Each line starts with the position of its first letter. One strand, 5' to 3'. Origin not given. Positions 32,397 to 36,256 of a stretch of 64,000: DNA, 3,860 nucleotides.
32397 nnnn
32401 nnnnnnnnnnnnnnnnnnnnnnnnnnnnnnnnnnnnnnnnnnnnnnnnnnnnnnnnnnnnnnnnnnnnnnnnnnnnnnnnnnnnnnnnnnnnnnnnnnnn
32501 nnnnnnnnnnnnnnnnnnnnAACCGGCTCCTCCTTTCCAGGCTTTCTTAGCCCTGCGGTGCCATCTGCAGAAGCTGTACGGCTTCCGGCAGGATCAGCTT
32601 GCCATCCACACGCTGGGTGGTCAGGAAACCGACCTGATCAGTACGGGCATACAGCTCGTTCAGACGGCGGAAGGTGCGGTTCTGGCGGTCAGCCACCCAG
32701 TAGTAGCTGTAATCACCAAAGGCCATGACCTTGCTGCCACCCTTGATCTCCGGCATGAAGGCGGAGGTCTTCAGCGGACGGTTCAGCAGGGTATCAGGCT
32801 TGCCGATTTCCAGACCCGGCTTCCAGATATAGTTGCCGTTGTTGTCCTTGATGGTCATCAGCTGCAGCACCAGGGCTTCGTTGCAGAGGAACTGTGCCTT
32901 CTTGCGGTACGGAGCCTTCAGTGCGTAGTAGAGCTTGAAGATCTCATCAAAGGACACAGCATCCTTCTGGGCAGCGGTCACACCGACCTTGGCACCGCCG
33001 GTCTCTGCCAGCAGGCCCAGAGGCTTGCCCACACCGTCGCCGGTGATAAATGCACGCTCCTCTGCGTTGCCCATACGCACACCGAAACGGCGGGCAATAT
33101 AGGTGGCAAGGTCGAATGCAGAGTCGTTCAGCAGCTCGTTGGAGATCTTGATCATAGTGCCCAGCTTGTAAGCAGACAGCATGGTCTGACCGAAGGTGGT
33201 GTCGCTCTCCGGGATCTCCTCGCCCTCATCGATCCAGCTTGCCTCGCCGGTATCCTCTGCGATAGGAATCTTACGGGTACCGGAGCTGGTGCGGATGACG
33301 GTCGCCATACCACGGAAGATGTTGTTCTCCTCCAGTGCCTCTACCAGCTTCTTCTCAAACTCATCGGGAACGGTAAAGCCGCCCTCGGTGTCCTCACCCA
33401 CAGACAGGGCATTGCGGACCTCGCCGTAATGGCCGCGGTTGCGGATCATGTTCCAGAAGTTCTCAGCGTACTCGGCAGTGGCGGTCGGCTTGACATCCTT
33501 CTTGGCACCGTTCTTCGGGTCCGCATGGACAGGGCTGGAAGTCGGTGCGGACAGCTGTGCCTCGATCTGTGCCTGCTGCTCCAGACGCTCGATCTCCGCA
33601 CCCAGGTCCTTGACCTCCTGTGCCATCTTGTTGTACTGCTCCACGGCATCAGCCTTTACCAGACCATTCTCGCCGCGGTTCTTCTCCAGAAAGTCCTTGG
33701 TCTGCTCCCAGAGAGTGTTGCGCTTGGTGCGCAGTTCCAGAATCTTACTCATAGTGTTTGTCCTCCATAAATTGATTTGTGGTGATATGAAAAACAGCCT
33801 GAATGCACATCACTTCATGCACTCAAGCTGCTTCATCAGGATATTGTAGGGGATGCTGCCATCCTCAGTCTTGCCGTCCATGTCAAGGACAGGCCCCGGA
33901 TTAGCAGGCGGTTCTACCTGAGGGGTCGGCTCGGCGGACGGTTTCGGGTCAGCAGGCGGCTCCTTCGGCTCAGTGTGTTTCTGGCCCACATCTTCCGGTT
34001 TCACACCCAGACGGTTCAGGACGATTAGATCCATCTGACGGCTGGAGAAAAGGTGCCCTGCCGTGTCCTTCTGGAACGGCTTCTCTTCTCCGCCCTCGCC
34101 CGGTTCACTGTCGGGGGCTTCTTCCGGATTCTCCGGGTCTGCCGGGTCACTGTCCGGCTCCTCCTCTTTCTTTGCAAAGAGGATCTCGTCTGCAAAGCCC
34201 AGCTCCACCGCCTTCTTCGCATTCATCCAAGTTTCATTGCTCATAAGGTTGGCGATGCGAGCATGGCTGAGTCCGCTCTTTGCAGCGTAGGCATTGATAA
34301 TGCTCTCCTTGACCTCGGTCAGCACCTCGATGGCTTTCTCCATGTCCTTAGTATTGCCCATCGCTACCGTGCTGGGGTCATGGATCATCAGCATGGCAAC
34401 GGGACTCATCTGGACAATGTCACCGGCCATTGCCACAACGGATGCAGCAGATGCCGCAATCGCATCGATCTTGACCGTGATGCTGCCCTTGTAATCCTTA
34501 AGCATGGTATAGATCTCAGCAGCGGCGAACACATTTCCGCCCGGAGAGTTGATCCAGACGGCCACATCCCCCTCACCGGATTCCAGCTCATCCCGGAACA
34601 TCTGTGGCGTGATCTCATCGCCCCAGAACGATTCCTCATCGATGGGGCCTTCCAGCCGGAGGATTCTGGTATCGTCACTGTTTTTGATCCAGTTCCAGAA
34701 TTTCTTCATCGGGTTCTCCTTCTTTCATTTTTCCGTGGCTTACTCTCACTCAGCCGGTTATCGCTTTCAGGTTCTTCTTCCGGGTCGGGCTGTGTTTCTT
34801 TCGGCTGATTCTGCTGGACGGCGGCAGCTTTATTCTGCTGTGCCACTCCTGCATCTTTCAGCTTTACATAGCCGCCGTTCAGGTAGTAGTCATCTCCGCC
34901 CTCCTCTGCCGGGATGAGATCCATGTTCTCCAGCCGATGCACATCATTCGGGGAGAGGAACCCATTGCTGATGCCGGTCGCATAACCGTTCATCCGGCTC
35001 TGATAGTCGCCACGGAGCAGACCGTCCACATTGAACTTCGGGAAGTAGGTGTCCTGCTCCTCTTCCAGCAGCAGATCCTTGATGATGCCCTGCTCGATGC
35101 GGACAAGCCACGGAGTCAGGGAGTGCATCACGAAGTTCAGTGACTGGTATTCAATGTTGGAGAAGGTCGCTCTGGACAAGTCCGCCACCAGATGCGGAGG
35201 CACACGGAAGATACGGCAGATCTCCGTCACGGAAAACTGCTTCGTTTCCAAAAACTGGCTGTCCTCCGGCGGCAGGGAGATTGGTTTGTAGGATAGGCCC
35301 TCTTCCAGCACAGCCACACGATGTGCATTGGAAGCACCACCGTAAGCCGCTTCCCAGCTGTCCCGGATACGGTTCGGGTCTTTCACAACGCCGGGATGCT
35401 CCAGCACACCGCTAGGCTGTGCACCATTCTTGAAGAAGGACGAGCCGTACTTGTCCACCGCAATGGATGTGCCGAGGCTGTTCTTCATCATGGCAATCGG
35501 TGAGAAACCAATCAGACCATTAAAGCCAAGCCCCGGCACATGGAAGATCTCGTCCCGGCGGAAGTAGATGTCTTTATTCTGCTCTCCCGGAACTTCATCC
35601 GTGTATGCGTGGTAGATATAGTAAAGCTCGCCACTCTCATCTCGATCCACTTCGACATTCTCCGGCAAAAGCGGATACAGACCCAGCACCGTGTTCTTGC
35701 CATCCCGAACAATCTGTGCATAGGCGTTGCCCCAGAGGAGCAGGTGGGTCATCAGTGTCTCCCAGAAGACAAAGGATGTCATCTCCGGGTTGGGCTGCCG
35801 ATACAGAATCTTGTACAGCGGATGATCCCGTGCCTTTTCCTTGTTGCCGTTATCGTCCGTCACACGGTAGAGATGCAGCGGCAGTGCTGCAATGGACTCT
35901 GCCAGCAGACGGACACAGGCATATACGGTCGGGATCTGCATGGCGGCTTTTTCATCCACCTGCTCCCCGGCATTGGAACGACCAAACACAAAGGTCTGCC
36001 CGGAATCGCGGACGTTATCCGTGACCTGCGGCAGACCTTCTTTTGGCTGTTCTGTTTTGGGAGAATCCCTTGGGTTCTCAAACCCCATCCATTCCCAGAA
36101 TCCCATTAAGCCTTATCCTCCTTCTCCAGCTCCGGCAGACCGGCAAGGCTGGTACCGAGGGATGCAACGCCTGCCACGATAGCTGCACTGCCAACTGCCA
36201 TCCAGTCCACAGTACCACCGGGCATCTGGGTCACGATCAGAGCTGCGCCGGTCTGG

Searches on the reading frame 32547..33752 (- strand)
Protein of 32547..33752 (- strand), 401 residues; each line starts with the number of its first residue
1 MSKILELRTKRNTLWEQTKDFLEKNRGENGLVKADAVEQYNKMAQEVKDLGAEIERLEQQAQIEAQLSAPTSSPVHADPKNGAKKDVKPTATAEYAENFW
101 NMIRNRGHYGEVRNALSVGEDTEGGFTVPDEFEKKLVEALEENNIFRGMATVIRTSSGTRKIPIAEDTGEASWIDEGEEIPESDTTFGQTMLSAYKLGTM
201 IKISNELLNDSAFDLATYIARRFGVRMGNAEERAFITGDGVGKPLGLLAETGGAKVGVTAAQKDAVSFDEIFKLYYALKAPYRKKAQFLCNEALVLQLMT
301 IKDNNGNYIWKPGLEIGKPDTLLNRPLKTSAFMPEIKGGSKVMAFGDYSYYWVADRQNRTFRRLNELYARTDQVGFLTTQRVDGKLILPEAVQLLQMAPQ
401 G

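Call 12: search_protein_families(library=phrogs, proteins=[window:32547-33752:-], max_evalue=0.00001)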
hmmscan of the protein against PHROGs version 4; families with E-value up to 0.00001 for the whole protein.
window:32547-33752:- (401 aa): 6 families
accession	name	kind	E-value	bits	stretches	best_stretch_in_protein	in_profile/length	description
phrog_10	-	head and packaging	5.8e-110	370.4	1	1-399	262-637/752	major head protein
phrog_17162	-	unknown function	1.2e-34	119.4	1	317-398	2-83/85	-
phrog_617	-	head and packaging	2.2e-34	120.3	1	114-393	334-619/626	major head protein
phrog_15928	-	head and packaging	1.1e-28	101.5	1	207-397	1-179/185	major head protein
phrog_3922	-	head and packaging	6.5e-08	33.2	1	150-334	111-301/362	major head protein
phrog_2263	-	head and packaging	2.5e-07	31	1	37-314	184-460/551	major head protein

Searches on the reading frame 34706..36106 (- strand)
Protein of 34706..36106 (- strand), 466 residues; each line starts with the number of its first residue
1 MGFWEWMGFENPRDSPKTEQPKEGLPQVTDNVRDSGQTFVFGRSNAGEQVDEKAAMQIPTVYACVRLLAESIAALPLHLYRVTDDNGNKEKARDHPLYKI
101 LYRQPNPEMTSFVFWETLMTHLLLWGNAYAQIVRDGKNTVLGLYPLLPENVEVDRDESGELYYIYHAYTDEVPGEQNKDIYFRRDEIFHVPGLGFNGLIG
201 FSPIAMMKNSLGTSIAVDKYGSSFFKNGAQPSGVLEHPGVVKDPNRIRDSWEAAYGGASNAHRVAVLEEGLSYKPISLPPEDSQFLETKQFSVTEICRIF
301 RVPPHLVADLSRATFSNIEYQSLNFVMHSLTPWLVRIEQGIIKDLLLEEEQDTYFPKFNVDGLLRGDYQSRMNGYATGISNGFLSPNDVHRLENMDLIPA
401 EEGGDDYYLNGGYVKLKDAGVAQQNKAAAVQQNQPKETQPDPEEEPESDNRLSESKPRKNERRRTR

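Call 12: search_protein_families(library=phrogs, proteins=[window:34706-36106:-], max_evalue=0.00001)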
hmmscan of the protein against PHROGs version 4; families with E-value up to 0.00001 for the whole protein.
window:34706-36106:- (466 aa): 7 families
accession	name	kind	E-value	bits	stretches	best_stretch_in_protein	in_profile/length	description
phrog_12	-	head and packaging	6.5e-138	462.5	1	1-449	48-467/646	portal protein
phrog_2662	-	head and packaging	3.9e-78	264.7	1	43-458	53-471/717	portal protein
phrog_5929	-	head and packaging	4.1e-76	256.3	1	217-438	4-224/228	portal protein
phrog_11323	-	unknown function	4e-42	144.4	1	307-433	2-126/130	-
phrog_2271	-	head and packaging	1.5e-33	116.5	1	43-411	37-396/859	portal protein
phrog_21454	-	unknown function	2.5e-16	60.8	1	235-410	2-172/320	-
phrog_4891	-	unknown function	2.4e-13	51.5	1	372-427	1-56/71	-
